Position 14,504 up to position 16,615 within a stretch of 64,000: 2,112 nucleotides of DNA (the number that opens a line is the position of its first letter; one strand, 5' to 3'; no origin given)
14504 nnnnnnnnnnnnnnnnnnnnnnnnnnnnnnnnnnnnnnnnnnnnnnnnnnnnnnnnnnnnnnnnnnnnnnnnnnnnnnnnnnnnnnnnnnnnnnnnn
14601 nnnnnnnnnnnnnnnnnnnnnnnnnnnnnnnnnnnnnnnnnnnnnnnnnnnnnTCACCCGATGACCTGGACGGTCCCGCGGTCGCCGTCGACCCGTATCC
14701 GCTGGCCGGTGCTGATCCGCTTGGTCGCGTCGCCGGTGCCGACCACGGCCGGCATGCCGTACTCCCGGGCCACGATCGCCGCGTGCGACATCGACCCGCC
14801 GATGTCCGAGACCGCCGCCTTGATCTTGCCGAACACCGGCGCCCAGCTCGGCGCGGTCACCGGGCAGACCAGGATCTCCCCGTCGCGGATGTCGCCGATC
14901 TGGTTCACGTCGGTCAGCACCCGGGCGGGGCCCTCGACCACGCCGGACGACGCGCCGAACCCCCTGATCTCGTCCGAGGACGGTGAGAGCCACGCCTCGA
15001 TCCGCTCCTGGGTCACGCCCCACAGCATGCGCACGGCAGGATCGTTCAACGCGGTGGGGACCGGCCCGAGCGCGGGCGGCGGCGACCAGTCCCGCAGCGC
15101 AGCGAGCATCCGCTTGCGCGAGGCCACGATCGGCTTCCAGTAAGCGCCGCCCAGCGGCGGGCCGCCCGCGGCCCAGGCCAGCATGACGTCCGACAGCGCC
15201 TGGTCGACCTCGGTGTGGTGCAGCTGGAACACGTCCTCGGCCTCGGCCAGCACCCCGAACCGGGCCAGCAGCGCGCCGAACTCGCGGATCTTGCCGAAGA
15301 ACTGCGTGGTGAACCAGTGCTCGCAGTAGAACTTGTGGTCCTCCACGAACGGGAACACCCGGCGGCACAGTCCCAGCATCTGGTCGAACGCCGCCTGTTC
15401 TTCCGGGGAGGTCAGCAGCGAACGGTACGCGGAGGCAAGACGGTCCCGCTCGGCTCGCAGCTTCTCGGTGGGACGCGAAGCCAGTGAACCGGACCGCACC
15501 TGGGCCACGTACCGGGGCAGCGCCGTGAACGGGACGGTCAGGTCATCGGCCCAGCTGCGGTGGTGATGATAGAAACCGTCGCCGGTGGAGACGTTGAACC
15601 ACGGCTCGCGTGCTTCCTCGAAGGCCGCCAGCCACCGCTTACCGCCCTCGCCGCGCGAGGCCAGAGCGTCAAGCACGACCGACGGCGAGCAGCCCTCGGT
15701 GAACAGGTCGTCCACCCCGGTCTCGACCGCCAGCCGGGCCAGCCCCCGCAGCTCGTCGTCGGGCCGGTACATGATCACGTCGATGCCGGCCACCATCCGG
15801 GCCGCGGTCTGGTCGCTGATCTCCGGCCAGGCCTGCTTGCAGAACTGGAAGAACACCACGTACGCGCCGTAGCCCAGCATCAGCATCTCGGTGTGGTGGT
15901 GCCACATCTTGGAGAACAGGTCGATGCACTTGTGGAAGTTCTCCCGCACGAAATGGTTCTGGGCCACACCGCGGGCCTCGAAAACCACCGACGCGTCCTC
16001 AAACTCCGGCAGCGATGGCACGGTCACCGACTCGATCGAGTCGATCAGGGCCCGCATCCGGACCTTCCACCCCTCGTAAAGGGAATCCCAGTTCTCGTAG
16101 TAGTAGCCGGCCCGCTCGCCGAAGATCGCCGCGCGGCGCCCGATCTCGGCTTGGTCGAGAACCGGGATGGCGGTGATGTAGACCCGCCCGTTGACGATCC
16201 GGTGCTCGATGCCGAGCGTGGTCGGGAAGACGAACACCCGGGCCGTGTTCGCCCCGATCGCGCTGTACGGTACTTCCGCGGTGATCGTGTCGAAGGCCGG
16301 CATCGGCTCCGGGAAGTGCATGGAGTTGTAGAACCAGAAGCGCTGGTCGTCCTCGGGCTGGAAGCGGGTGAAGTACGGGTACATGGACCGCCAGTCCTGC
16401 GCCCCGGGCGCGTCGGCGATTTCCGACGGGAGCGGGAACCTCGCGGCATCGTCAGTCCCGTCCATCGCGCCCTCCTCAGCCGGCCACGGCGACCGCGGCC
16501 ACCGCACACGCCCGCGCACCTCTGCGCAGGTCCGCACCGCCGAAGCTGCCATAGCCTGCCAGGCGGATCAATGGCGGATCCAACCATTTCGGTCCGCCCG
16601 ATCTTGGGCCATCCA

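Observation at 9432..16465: Six-gene coupled operon joining a split phenylphosphate-synthase/PEP-synthase-like kinase to a pyruvate-carboxylase-type biotin carboxylase and a HAD phosphatase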

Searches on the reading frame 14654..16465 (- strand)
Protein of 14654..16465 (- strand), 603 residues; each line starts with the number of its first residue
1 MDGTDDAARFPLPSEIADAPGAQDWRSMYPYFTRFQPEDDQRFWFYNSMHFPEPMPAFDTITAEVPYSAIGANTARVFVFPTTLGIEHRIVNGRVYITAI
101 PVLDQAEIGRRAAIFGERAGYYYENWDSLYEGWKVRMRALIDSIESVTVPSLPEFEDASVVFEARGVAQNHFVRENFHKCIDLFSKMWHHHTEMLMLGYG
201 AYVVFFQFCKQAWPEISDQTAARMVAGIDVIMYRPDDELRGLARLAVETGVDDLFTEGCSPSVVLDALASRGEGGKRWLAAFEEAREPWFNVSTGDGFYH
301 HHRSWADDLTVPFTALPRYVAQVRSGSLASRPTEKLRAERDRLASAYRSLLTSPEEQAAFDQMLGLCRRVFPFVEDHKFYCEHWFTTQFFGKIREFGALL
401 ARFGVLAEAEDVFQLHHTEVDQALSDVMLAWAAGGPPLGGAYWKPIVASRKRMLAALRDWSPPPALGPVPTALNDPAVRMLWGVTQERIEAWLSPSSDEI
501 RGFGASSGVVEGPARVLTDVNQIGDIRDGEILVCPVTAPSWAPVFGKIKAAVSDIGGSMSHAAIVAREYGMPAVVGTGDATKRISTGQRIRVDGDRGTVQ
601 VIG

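Call 4: search_protein_families(library=pfam, proteins=[window:14654-16465:-], max_evalue=0.01)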
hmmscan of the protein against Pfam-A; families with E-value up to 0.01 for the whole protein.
window:14654-16465:- (603 aa): 1 family
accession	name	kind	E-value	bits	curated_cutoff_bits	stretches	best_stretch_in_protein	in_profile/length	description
PF00391.29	PEP-utilizers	-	6.3e-25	87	23.1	1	527-597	2-72/72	PEP-utilising enzyme, mobile domain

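Call 5: search_protein_families(library=ncbifam, proteins=[window:14654-16465:-], max_evalue=0.01)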
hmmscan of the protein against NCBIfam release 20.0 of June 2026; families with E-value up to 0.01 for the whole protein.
window:14654-16465:- (603 aa): 27 families (the best 25 are shown)
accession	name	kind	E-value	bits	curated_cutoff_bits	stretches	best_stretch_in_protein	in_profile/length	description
NF006153.0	PRK08296.1-5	subfamily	1.6e-240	799.7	578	1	8-602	3-606/608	hypothetical protein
NF006151.0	PRK08296.1-3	equivalog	2.8e-229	762.7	693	1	8-602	5-603/604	hypothetical protein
NF006152.0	PRK08296.1-4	equivalog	1.2e-191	638.2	723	1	9-601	2-607/609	hypothetical protein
NF006150.0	PRK08296.1-2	subfamily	2.3e-182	607.5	650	1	8-602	4-605/633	hypothetical protein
NF004878.0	PRK06241.1-3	subfamily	2.4e-35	121.9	945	1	361-602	674-889/891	phosphoenolpyruvate synthase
NF004877.0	PRK06241.1-2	subfamily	1e-33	116.7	866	1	498-602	765-868/869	phosphoenolpyruvate synthase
NF041857.1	RIF_Ptrans_rph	equivalog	5.8e-33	114.3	999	1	497-601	760-863/864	rifamycin-inactivating phosphotransferase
NF004879.0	PRK06241.1-4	equivalog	9.5e-32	110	976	1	497-601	764-867/868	phosphoenolpyruvate synthase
NF006149.0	PRK08296.1-1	equivalog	2.1e-31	109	730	1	173-602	150-567/568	hypothetical protein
NF004880.0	PRK06241.2-1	equivalog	1e-30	106.4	972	1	500-601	736-836/837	phosphoenolpyruvate synthase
NF005057.0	PRK06464.1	equivalog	8.1e-30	103.5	598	1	500-599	358-460/798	phosphoenolpyruvate synthase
NF052631.1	prodigiosin_PigC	equivalog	9.1e-30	103.2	1300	1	475-601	753-881/883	prodigiosin ligase PigC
TIGR01418.1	PEP_synth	equivalog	1.7e-29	102.8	739.75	1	500-598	354-452/784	pyruvate, water dikinase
NF004881.0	PRK06241.2-2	equivalog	8.2e-28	97.1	883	1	394-602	697-890/898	phosphoenolpyruvate synthase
NF052632.1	undecylprod_RedH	equivalog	1.6e-27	95.9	1350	1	495-602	770-878/880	undecylprodigiosin ligase RedH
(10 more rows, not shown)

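Call 9: find_homologous_proteins(query=window:14654-16465:-)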
Query window:14654-16465:- (603 aa): 3510 proteins with E <= 0.001 among 8000 candidates; the best 120 are listed.
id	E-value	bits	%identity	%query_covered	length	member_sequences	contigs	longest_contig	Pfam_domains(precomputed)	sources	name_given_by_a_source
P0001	0.0e+0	1324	94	100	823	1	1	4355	PF00391.30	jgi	jgi:pyruvate,water dikinase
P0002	0.0e+0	1314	92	100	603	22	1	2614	PF00391.30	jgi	-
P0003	0.0e+0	1303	93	99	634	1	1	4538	PF00391.30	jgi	jgi:pyruvate, water dikinase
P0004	0.0e+0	1300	92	100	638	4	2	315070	PF00391.30,PF27448.1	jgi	jgi:pyruvate, water dikinase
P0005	0.0e+0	1297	91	100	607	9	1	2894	PF00391.30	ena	-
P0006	0.0e+0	1288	90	100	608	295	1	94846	PF00391.30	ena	-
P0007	0.0e+0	1288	91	99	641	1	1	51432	PF00391.30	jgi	jgi:pyruvate, water dikinase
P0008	0.0e+0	1278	90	100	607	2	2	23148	PF00391.30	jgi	jgi:pyruvate, water dikinase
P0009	0.0e+0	1277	90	99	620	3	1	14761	PF00391.30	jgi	jgi:pyruvate, water dikinase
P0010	0.0e+0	1266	90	99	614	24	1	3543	PF00391.30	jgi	jgi:phosphohistidine swiveling domain-containing protein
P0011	0.0e+0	1263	88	100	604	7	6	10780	PF00391.30,PF27448.1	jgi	jgi:pyruvate, water dikinase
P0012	0.0e+0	1259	89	100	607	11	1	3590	PF00391.30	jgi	jgi:pyruvate, water dikinase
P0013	0.0e+0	1258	89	100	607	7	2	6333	PF00391.30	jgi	jgi:pyruvate, water dikinase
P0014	0.0e+0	1246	87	100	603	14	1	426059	PF00391.30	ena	-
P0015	0.0e+0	1240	87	100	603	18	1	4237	PF00391.30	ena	-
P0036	0.0e+0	1119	79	99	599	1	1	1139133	PF00391.30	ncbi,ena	-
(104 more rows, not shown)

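Call 17: search_solved_structures(query=window:14654-16465:-, max_evalue=0.001)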
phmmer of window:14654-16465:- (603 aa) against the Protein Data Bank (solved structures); distinct sequences matched with E-value up to 0.001: 15.
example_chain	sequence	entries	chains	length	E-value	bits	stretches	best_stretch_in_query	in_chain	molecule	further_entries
5hv1_A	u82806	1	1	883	4.2e-26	94.9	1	497-602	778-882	Phosphoenolpyruvate synthase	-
5hv2_A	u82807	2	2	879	4.5e-26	94.8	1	497-602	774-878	Phosphoenolpyruvate synthase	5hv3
5fbs_A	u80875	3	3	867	4.7e-26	94.7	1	497-602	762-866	Phosphoenolpyruvate synthase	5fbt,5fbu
9dae_A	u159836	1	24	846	1.7e-21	79.6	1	493-599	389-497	Phosphoenolpyruvate synthase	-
8a8e_A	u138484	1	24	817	3.1e-21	78.8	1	499-599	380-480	Phosphoenolpyruvate synthase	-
2ols_A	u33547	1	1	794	2.6e-16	62.5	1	507-597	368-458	Phosphoenolpyruvate synthase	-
2e28_A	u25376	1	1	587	1.5e-07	33.6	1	525-599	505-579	Pyruvate kinase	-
5woy_A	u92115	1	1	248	4.6e-07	32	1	523-599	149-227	Phosphoenolpyruvate-protein phosphotransferase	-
3eza_A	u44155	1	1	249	1.9e-05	26.7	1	523-595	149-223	PHOSPHOTRANSFERASE SYSTEM, ENZYME I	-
1zym_A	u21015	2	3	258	2e-05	26.6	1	523-595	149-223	ENZYME I | Phosphoenolpyruvate-protein phosphotransferase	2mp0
1eza_A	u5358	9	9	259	2e-05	26.6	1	523-595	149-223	ENZYME I | PHOSPHOTRANSFERASE SYSTEM, ENZYME I | PROTEIN (PHOSPHOTRANSFER SYSTEM, ENZYME I)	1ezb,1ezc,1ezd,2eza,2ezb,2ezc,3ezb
2hro_A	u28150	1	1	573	2.5e-05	26.3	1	548-600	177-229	Phosphoenolpyruvate-protein phosphotransferase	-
2kx9_A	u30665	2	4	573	7.1e-05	24.8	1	523-594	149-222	Phosphoenolpyruvate-protein phosphotransferase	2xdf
2hwg_A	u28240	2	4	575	7.2e-05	24.8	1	523-594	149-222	Phosphoenolpyruvate-protein phosphotransferase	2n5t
2l5h_A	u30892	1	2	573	0.00092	21.1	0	523-594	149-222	Phosphoenolpyruvate-protein phosphotransferase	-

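Call 22: find_encoding_contigs(protein=P0014, flank=10000, max_places=2)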
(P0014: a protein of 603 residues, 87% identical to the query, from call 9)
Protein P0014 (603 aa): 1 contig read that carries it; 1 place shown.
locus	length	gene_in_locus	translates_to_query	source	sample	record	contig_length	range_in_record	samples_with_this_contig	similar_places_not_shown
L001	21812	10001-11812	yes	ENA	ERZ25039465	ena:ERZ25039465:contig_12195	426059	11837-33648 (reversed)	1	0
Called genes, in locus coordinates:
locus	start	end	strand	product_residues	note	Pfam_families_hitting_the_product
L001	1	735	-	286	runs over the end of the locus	PF00941:FAD_binding_5, PF03450:CO_deh_flav_C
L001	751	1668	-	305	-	PF09339:HTH_IclR, PF01614:IclR_C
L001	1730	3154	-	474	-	PF20695:UbiD_N, PF01977:UbiD, PF20696:UbiD_C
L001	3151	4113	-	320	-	PF00795:CN_hydrolase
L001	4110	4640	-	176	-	PF01614:IclR_C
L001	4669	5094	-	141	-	PF09339:HTH_IclR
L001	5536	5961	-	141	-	-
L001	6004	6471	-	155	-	PF08044:DUF1707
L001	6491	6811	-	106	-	PF04024:PspC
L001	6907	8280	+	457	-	PF04024:PspC, PF13581:HATPase_c_2 (weak), PF02518:HATPase_c (weak)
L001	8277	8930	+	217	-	PF00072:Response_reg, PF08281:Sigma70_r4_2, PF00196:GerE, PF04545:Sigma70_r4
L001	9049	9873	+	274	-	PF04672:Methyltransf_19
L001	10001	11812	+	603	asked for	PF00391:PEP-utilizers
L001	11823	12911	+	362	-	PF01326:PPDK_N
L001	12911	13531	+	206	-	PF00364:Biotin_lipoyl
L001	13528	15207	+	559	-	PF00289:Biotin_carb_N, PF02786:CPSase_L_D2, PF07478:Dala_Dala_lig_C (weak), PF02785:Biotin_carb_C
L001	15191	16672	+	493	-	PF00682:HMGL-like (faint), PF02436:PYC_OADA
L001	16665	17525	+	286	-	PF00702:Hydrolase (faint), PF13344:Hydrolase_6, PF13242:Hydrolase_like (weak)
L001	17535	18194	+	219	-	PF00378:ECH_1, PF16113:ECH_2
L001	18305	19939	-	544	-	PF00083:Sugar_tr, PF07690:MFS_1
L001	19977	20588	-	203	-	PF02525:Flavodoxin_2, PF03358:FMN_red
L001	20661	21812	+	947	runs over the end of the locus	PF22422:MGH1-like_GH, PF03200:Glyco_hydro_63 (faint)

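Call 23: find_encoding_contigs(protein=P0036, flank=10000, max_places=2)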
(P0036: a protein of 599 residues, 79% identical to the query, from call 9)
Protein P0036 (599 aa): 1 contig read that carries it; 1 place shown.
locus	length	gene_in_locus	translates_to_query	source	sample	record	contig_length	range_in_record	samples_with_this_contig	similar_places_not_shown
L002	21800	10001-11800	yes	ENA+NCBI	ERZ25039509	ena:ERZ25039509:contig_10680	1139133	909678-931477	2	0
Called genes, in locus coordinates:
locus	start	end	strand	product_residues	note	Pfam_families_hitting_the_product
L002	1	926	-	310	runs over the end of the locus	PF12323:HTH_OrfB_IS605, PF01385:OrfB_IS605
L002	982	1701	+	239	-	PF00702:Hydrolase, PF13419:HAD_2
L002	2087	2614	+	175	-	PF13404:HTH_AsnC-type, PF13412:HTH_24, PF01037:AsnC_trans_reg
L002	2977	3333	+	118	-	-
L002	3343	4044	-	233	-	PF01209:Ubie_methyltran (weak), PF13489:Methyltransf_23, PF13847:Methyltransf_31, PF08241:Methyltransf_11, PF08242:Methyltransf_12, PF13649:Methyltransf_25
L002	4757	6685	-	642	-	PF27525:LAM55_pectate-like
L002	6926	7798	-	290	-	PF04909:Amidohydro_2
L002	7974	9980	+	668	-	PF16177:ACAS_N, PF00501:AMP-binding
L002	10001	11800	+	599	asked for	PF00391:PEP-utilizers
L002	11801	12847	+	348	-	PF01326:PPDK_N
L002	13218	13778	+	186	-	-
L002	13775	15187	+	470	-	PF00289:Biotin_carb_N, PF02222:ATP-grasp (weak), PF02786:CPSase_L_D2, PF07478:Dala_Dala_lig_C, PF02785:Biotin_carb_C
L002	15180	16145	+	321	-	PF00682:HMGL-like (weak)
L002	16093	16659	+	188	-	PF02436:PYC_OADA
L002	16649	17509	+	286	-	PF00702:Hydrolase, PF13344:Hydrolase_6, PF13242:Hydrolase_like (weak)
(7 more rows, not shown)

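Call 32: find_encoding_contigs(protein=window:14654-16465:-, flank=10000, max_places=3)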
Protein window:14654-16465:- (603 aa): no gene with exactly this product is on record in the collection.

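Call 33: find_encoding_contigs(protein=P0004, flank=10000, max_places=2)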
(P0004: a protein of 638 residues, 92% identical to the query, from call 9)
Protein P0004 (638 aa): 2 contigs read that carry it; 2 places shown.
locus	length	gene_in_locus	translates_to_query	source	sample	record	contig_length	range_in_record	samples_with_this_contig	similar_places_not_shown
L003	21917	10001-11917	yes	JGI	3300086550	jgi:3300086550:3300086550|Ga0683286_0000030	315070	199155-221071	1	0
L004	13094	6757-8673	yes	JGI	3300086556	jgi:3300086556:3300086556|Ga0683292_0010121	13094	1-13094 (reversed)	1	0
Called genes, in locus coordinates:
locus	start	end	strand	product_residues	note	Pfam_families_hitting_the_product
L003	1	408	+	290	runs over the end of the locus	PF00392:GntR, PF07702:UTRA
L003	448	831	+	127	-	-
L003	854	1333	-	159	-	PF08044:DUF1707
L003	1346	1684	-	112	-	PF04024:PspC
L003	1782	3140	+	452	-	PF04024:PspC, PF13581:HATPase_c_2 (weak), PF02518:HATPase_c (weak)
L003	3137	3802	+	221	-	PF00072:Response_reg, PF00196:GerE, PF04545:Sigma70_r4, PF08281:Sigma70_r4_2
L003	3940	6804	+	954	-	PF01580:FtsK_SpoIIIE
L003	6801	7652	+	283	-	-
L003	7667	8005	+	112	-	-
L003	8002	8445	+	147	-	-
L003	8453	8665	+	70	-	-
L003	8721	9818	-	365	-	-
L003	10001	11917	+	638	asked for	PF27448:Rph_4th (faint), PF00391:PEP-utilizers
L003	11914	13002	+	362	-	PF01326:PPDK_N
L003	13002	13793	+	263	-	PF00364:Biotin_lipoyl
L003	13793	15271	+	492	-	PF00289:Biotin_carb_N, PF02786:CPSase_L_D2, PF07478:Dala_Dala_lig_C (weak), PF02785:Biotin_carb_C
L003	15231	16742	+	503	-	PF00682:HMGL-like (faint), PF02436:PYC_OADA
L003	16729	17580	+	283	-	PF00702:Hydrolase (faint), PF13344:Hydrolase_6, PF13242:Hydrolase_like (weak)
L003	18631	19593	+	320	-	PF02779:Transket_pyr, PF02780:Transketolase_C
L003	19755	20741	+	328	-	PF04909:Amidohydro_2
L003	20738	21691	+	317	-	PF08240:ADH_N, PF00107:ADH_zinc_N (weak), PF13602:ADH_zinc_N_2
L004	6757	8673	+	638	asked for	PF27448:Rph_4th (faint), PF00391:PEP-utilizers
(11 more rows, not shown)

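Call 34: search_protein_representatives(protein=window:14654-16465:-)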
Query: 603 residues. Proteins with E-value up to 0.001 (for the whole library): 27973; up to 1e-10: 15030; up to 1e-30: 696. The best 150 are listed.
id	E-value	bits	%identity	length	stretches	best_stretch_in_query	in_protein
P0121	1.5e-175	601.8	60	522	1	7-413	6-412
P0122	1.8e-175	601.5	48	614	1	7-600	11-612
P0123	7.6e-170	582.9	47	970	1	9-602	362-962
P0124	8.8e-162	556.3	44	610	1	7-602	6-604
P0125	6.4e-156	536.9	64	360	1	21-378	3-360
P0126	1.2e-145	503.0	40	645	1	5-602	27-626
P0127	7.9e-145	500.3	42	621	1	8-602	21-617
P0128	8.4e-145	500.2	79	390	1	6-276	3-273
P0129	1.8e-143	495.8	52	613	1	9-549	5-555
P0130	2.7e-143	495.2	50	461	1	146-602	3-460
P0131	7.7e-140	483.8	85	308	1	1-242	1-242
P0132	4.6e-139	481.2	40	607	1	6-602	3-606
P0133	3.0e-138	478.6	39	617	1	15-601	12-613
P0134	5.5e-138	477.7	48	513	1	9-447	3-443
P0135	1.1e-136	473.4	40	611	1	6-603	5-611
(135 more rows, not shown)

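Call 38: find_related_loci(query=A2, collection=genome_contigs, flank=10000)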
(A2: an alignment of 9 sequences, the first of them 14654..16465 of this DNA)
Query A2 (603 aa) in genome_contigs; peptide patterns used: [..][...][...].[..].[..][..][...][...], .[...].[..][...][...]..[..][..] (x = any residue, [..] = any of these).
600 stretches matched a pattern (row limit reached: there are more); 596 encode a relative of the query (tblastn E <= 1e-3); the best 80 are kept; 79 distinct loci.
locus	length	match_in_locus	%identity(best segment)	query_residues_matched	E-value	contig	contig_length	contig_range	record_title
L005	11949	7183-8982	86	3-603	0e+0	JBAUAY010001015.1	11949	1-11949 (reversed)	MAG: Streptosporangiaceae bacterium isolate MFD10888_ilm_asm_bin15 k127_324864, whole genome shotgun sequence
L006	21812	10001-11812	77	1-602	0e+0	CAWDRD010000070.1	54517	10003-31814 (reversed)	MAG: uncultured Actinomycetes bacterium isolate MFD03323.bin.2.18 genome assembly, contig: contig_33988, whole genome sh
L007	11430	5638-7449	74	1-603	0e+0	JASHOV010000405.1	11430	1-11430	MAG: Streptosporangiaceae bacterium isolate JOPF032 JOPF_A042_contig_86980, whole genome shotgun sequence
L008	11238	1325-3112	70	10-602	0e+0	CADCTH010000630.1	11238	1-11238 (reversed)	MAG: uncultured Actinomycetospora sp. isolate AVDCRST_MAG54 genome assembly, contig: k137_978248, whole genome shotgun s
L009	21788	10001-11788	69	10-602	0e+0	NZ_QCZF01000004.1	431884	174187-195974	Blastococcus litoris strain GP-S2-8 scaffold_4, whole genome shotgun sequence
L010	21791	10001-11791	69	10-602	0e+0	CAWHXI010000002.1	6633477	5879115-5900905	MAG: uncultured Acidobacteriota bacterium isolate MFD00731.bin.1.159 genome assembly, contig: contig_8013, whole genome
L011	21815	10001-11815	68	3-602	0e+0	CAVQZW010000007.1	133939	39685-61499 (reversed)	MAG: uncultured Acidobacteriota bacterium isolate MFD00008.bin.2.180 genome assembly, contig: contig_52019, whole genome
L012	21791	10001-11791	68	10-602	0e+0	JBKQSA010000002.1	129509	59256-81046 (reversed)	MAG: Steroidobacteraceae bacterium isolate MGr3G3H3I__bin_42 MGr3G3H3I_000000001645, whole genome shotgun sequence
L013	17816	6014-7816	65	6-602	0e+0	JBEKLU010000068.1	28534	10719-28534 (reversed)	MAG: Roseiarcus sp. isolate SPRUCE 378 SPRUCE_378_68, whole genome shotgun sequence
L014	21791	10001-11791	64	10-602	0e+0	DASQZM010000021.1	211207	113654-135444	MAG TPA_asm: Gammaproteobacteria bacterium isolate SMAG_U11092 k141_318926, whole genome shotgun sequence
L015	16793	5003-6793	63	9-602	0e+0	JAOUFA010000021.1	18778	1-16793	MAG: Betaproteobacteria bacterium isolate 4_1_July_SF_Bin28 4_1_July_SF_Bin28_scaffold_1205_c1, whole genome shotgun seq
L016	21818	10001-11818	61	1-602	0e+0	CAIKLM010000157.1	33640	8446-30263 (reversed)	MAG: uncultured beta proteobacterium isolate ErkenSummer_bin-1601 genome assembly, contig: bin-1601:157/182, whole genom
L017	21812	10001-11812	72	4-602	0e+0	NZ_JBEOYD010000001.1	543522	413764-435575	Streptomyces sp. NPDC001980 NPDC001980_269_F12.ctg-0001, whole genome shotgun sequence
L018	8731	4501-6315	58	1-602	0e+0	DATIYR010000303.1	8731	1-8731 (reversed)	MAG TPA_asm: Terriglobales bacterium isolate SMAG_U15280 k141_5157898, whole genome shotgun sequence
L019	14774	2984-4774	67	10-602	0e+0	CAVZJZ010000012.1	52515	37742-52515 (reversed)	MAG: uncultured Alphaproteobacteria bacterium isolate MFD06714.bin.2.111 genome assembly, contig: contig_11962, whole ge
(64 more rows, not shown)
